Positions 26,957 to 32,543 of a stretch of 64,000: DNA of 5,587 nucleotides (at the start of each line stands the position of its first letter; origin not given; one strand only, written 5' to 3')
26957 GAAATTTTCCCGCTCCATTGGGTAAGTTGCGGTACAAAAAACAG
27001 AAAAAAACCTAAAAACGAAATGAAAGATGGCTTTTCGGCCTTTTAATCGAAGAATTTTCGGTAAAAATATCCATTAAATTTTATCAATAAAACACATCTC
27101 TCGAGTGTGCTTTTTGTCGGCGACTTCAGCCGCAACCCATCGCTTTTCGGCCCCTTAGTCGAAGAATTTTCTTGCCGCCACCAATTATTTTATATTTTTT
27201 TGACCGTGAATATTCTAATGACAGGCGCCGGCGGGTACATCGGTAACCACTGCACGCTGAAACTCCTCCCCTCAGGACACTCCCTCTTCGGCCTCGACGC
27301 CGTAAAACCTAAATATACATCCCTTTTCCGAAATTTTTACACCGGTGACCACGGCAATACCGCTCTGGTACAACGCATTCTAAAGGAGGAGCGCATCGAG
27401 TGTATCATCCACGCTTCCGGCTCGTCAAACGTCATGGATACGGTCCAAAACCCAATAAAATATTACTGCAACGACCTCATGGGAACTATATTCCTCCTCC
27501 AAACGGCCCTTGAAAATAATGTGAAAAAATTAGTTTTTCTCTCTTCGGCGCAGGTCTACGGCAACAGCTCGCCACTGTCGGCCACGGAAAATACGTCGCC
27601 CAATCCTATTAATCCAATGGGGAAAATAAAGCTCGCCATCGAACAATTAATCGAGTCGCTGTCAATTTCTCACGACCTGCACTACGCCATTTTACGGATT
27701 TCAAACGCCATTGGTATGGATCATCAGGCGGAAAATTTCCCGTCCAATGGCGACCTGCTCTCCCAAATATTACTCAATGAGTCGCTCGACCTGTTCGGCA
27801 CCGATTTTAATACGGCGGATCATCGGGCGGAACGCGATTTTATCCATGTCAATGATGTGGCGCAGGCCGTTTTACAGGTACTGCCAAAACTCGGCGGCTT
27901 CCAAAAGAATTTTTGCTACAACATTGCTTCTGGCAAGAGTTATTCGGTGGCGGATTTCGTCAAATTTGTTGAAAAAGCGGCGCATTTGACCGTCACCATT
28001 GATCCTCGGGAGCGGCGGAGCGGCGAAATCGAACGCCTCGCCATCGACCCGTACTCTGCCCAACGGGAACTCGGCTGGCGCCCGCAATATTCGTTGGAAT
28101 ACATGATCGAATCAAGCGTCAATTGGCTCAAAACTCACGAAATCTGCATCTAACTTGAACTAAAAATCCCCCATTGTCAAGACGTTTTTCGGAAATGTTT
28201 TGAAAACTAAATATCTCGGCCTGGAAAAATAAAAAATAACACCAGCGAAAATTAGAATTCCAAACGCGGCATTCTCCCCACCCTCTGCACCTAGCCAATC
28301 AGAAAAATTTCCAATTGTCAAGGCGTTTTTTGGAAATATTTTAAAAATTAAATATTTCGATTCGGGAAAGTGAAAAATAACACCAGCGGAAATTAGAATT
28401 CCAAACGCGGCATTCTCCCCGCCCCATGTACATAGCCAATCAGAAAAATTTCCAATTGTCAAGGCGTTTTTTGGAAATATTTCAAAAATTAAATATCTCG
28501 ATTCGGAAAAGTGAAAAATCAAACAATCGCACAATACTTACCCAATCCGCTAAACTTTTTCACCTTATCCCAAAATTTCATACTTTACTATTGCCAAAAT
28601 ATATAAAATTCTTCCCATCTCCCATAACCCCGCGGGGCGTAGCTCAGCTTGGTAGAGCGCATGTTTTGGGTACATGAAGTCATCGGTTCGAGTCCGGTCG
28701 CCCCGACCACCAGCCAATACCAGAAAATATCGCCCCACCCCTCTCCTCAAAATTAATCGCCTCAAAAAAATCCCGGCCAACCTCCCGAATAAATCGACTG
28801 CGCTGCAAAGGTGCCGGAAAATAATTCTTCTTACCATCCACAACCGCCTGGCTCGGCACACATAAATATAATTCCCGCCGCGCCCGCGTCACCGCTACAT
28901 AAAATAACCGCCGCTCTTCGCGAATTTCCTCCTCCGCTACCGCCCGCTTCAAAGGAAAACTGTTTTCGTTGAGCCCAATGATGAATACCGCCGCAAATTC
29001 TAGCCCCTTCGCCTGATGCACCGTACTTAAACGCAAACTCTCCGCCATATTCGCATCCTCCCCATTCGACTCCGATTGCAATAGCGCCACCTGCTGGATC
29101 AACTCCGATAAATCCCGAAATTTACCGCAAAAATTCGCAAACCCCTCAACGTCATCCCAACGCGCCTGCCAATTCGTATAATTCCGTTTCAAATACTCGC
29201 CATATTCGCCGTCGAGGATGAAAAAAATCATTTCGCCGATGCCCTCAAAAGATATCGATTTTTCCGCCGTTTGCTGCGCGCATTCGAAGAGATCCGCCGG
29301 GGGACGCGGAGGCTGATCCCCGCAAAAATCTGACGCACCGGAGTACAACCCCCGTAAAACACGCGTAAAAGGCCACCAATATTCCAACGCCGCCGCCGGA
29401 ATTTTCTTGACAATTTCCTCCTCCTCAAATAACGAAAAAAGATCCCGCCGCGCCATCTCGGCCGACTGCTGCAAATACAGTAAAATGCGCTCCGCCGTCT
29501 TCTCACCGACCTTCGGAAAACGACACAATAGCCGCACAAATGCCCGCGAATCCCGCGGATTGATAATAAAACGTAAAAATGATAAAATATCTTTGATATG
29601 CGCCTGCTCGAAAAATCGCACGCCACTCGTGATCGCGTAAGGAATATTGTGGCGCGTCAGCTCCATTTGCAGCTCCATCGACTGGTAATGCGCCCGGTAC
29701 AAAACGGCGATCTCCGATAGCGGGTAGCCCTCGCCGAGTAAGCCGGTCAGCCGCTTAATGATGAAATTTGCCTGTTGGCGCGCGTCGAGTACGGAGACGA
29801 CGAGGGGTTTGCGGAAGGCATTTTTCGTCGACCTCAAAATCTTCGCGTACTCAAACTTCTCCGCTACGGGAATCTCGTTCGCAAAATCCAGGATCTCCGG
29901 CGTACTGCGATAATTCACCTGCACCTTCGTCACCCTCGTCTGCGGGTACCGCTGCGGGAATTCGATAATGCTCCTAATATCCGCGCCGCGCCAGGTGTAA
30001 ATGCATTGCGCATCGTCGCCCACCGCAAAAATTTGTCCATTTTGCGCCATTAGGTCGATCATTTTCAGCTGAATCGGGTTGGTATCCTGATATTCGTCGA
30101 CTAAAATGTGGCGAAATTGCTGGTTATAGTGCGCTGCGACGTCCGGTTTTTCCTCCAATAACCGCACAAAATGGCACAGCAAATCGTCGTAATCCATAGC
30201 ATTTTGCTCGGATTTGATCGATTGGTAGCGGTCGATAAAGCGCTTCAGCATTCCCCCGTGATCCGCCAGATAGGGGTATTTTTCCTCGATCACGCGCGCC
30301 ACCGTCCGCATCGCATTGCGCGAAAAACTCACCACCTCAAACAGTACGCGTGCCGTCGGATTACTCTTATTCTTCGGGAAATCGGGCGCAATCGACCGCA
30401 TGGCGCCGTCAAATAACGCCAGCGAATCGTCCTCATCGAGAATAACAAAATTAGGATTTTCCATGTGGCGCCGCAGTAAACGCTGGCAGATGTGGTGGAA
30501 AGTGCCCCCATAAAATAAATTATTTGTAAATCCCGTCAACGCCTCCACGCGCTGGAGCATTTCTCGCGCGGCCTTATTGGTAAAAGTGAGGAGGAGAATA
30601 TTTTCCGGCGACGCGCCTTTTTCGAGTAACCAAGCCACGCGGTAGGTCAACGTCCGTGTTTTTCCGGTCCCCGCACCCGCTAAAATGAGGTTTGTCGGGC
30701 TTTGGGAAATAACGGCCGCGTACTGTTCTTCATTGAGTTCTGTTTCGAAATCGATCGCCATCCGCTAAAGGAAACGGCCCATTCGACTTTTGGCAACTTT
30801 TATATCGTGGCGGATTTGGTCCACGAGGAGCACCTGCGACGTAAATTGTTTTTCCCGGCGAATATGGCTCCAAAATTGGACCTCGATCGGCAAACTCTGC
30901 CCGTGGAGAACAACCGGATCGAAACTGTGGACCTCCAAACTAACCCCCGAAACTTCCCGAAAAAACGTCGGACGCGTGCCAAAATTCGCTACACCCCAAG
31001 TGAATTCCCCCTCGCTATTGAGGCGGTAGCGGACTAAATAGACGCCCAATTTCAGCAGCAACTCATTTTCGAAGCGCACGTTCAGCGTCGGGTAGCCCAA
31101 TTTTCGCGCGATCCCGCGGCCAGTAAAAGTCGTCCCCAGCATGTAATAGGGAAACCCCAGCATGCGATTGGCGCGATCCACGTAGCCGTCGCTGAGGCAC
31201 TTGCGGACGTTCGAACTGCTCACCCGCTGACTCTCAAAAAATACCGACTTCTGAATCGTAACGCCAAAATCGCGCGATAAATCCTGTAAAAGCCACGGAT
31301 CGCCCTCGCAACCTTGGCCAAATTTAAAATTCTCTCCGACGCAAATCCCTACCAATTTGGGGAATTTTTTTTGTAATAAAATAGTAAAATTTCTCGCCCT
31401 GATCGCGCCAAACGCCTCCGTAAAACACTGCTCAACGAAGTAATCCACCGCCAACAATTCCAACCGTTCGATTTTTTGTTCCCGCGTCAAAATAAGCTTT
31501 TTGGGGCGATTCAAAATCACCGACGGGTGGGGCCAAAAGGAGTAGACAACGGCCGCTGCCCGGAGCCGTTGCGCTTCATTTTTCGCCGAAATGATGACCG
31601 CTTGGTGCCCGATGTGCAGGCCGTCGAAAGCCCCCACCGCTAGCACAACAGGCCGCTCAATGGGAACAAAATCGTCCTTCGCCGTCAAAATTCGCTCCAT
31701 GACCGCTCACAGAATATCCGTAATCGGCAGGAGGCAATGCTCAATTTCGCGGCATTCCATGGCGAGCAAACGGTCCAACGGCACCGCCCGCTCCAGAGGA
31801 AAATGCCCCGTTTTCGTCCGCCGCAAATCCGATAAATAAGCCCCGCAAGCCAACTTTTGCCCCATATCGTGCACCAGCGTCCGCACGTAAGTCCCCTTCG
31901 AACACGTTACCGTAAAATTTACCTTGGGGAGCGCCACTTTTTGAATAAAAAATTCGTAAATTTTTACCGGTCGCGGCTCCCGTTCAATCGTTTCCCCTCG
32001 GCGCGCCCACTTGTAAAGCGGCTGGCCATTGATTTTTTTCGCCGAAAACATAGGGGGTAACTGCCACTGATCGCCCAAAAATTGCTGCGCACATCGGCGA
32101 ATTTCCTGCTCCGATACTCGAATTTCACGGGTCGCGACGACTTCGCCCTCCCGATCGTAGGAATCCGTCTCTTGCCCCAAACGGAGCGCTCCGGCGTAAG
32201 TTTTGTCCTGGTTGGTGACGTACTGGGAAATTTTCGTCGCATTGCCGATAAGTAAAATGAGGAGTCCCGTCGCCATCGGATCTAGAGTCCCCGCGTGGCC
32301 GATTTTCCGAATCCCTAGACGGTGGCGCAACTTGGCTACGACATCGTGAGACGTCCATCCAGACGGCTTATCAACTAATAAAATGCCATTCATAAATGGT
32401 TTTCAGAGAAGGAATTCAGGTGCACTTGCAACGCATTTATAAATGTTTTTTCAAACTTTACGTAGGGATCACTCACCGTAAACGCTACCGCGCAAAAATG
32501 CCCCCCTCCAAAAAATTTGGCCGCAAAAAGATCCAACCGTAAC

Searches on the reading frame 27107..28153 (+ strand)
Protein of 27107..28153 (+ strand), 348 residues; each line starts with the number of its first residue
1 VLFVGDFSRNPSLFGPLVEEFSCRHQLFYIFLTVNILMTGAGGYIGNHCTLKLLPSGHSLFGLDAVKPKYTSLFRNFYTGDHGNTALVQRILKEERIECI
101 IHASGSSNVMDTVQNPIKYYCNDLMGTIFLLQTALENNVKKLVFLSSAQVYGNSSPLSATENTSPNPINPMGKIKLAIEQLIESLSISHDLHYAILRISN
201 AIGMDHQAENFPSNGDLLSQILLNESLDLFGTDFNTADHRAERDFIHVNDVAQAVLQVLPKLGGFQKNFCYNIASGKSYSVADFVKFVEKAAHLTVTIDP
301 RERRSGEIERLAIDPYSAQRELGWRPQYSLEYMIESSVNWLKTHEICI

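Call 29: search_protein_families(library=ncbifam, proteins=[window:27107-28153:+], max_evalue=1e-8)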
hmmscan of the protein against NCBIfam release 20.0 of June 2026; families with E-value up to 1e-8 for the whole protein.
window:27107-28153:+ (348 aa): 13 families
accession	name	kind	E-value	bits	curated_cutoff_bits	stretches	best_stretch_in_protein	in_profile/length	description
TIGR01179.1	galE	equivalog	5.9e-68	229.1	262.3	1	35-344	1-328/332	UDP-glucose 4-epimerase GalE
NF007956.0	PRK10675.1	subfamily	7.4e-47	160.1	394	1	35-344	2-332/338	UDP-glucose 4-epimerase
TIGR01181.1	dTDP_gluc_dehyt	equivalog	6.4e-34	117.5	365.1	1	36-345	2-315/321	dTDP-glucose 4,6-dehydratase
TIGR02197.1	heptose_epim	equivalog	1.2e-21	77.2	274.6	1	36-293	1-261/316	ADP-glyceromanno-heptose 6-epimerase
TIGR04180.1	EDH_00030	hypoth_equivalog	2.2e-21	76.2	475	1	36-329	1-297/297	NAD-dependent 4,6-dehydratase LegB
TIGR02622.1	CDP_4_6_dhtase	equivalog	2.9e-12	46.4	278.45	1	34-343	5-332/352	CDP-glucose 4,6-dehydratase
NF047922.1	GDPFucSynFcl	equivalog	3e-12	46.6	500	1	83-342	40-302/308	GDP-L-fucose synthase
NF008872.0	PRK11908.1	equivalog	1.8e-11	43.7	294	1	35-291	3-270/349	bifunctional UDP-4-keto-pentose/UDP-xylose synthase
TIGR03466.1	HpnA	hypoth_equivalog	7.6e-11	41.5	367.65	1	36-221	3-188/327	hopanoid-associated sugar epimerase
NF007582.0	PRK10217.1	equivalog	4.5e-10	39.1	698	1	78-345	56-335/355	dTDP-glucose 4,6-dehydratase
TIGR01472.1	gmd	equivalog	2.5e-09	36.8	415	0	78-338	59-335/342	GDP-mannose 4,6-dehydratase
NF007490.0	PRK10084.1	subfamily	3.4e-09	36.2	649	0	76-342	53-335/361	dTDP-glucose 4,6-dehydratase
NF011728.1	PRK15181.1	equivalog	8e-09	34.9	760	0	78-288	74-278/348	Vi polysaccharide biosynthesis UDP-N-acetylglucosaminuronic acid C-4 epimerase TviC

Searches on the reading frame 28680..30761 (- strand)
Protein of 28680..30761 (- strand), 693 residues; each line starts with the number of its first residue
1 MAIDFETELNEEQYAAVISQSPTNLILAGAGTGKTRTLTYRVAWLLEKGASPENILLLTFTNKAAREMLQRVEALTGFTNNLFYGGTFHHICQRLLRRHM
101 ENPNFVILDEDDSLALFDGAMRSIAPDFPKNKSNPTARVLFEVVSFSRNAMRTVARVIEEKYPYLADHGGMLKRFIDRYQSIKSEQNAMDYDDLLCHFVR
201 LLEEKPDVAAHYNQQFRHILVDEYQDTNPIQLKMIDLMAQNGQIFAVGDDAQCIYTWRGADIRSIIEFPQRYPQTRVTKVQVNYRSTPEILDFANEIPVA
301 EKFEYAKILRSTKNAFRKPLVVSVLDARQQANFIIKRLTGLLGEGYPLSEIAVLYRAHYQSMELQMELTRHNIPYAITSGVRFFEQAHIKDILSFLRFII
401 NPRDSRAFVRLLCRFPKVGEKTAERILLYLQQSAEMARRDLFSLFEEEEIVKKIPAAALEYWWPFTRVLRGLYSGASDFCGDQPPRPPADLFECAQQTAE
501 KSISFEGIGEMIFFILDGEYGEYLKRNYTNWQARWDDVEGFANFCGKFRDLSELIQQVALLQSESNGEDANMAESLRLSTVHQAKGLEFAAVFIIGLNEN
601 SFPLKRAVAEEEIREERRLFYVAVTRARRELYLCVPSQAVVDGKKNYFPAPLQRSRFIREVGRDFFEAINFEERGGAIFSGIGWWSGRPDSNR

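Call 29: search_protein_families(library=ncbifam, proteins=[window:28680-30761:-], max_evalue=1e-8)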
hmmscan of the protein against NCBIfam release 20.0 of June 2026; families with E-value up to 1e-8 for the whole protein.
window:28680-30761:- (693 aa): 15 families
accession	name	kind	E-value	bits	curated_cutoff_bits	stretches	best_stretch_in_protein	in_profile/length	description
TIGR01073.1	pcrA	equivalog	3.9e-129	432.1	911.2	2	8-472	4-465/725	DNA helicase PcrA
NF008743.0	PRK11773.1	equivalog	1.7e-114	383.8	965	2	8-433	9-433/720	DNA helicase II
TIGR01075.1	uvrD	equivalog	3.6e-114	382.6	1144.45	2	8-426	4-421/715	DNA helicase II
TIGR01074.1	rep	equivalog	2.3e-111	373.1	951.45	2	9-473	2-463/668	DNA helicase Rep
NF008172.0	PRK10919.1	equivalog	3.6e-75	253.5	1168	2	9-422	3-417/673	DNA helicase Rep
NF008276.0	PRK11054.1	equivalog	1.7e-50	172.3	543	2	171-363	391-575/684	DNA helicase IV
TIGR02785.1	addA_Gpos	equivalog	4.4e-48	163.9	707.65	1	150-297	319-479/1234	helicase-exonuclease AddAB subunit AddA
NF010485.0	PRK13909.1-2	equivalog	2.5e-40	138.5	650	2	170-401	283-526/909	RecB-like helicase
TIGR00609.1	recB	equivalog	1.9e-38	132.3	696.05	1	183-297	337-454/1175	exodeoxyribonuclease V subunit beta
NF010487.0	PRK13909.1-4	equivalog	3.7e-36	124.7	759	1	171-400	276-527/924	RecB-like helicase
TIGR02784.1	addA_alphas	equivalog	3.2e-34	118.5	860.75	2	172-296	344-491/1138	double-strand break repair helicase AddA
NF041464.1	HelD_BACSU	equivalog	3.4e-19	68.2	419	1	185-386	519-711/779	RNA polymerase recycling motor HelD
NF010486.0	PRK13909.1-3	equivalog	4.9e-15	54.6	1109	0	164-316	277-443/921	RecB-like helicase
NF010484.0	PRK13909.1-1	equivalog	3.3e-14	51.6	1074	0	27-72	11-56/945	RecB-like helicase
NF008128.0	PRK10876.1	equivalog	9.1e-12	43.5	1697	1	181-297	341-460/1181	exodeoxyribonuclease V subunit beta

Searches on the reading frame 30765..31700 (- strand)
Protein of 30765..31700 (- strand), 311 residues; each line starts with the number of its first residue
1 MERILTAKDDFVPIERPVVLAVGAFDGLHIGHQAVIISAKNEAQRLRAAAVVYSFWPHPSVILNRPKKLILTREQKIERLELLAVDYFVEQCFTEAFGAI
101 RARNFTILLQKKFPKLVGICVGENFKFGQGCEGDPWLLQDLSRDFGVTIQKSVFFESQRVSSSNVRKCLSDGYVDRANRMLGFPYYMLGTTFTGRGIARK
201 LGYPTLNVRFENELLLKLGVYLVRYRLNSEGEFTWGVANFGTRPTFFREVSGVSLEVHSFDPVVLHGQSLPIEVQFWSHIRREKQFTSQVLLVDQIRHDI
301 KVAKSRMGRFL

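Call 29: search_protein_families(library=ncbifam, proteins=[window:30765-31700:-], max_evalue=1e-8)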
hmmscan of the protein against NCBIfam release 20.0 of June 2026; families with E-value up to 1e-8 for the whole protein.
window:30765-31700:- (311 aa): 9 families
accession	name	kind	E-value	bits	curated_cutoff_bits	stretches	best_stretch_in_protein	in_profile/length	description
NF004160.0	PRK05627.1-3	equivalog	4.6e-62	209.6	295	1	8-305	7-317/325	bifunctional riboflavin kinase/FAD synthetase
TIGR00083.1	ribF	equivalog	2.6e-60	204.3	184.35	1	19-305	1-287/290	riboflavin biosynthesis protein RibF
NF004162.0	PRK05627.1-5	equivalog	3.5e-58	197.4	241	1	19-305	16-297/304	bifunctional riboflavin kinase/FAD synthetase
NF004159.0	PRK05627.1-2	equivalog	1.4e-52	178.8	306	1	15-305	14-305/326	bifunctional riboflavin kinase/FAD synthetase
NF004163.0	PRK05627.1-6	equivalog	1.2e-50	172.5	315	1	16-306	16-306/313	bifunctional riboflavin kinase/FAD synthetase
NF004161.0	PRK05627.1-4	equivalog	1.1e-48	165.9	461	1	16-305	18-309/324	bifunctional riboflavin kinase/FAD synthetase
NF004158.0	PRK05627.1-1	equivalog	5.1e-30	104.9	396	1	13-304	13-301/304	bifunctional riboflavin kinase/FAD synthetase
NF045965.1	RibF_rel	equivalog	6.4e-21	75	200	1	10-228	7-214/279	FAD synthase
NF005518.0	PRK07143.1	equivalog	6.8e-17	61.8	232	1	15-187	14-179/281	hypothetical protein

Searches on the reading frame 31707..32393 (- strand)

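Call 29: search_protein_families(library=ncbifam, proteins=[window:31707-32393:-], max_evalue=1e-8)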
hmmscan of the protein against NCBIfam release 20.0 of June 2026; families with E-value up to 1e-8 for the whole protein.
window:31707-32393:- (228 aa): 3 families
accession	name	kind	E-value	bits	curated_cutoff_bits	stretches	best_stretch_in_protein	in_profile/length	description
TIGR00431.1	TruB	equivalog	2.6e-77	259.2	151.45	1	1-209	1-210/210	tRNA pseudouridine(55) synthase TruB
NF003280.0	PRK04270.1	equivalog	3.9e-40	137.6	242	1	2-211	31-206/323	RNA-guided pseudouridylation complex pseudouridine synthase subunit Cbf5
TIGR00425.1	CBF5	equivalog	7e-35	120.7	238.15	1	2-210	34-208/322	RNA-guided pseudouridylation complex pseudouridine synthase subunit Cbf5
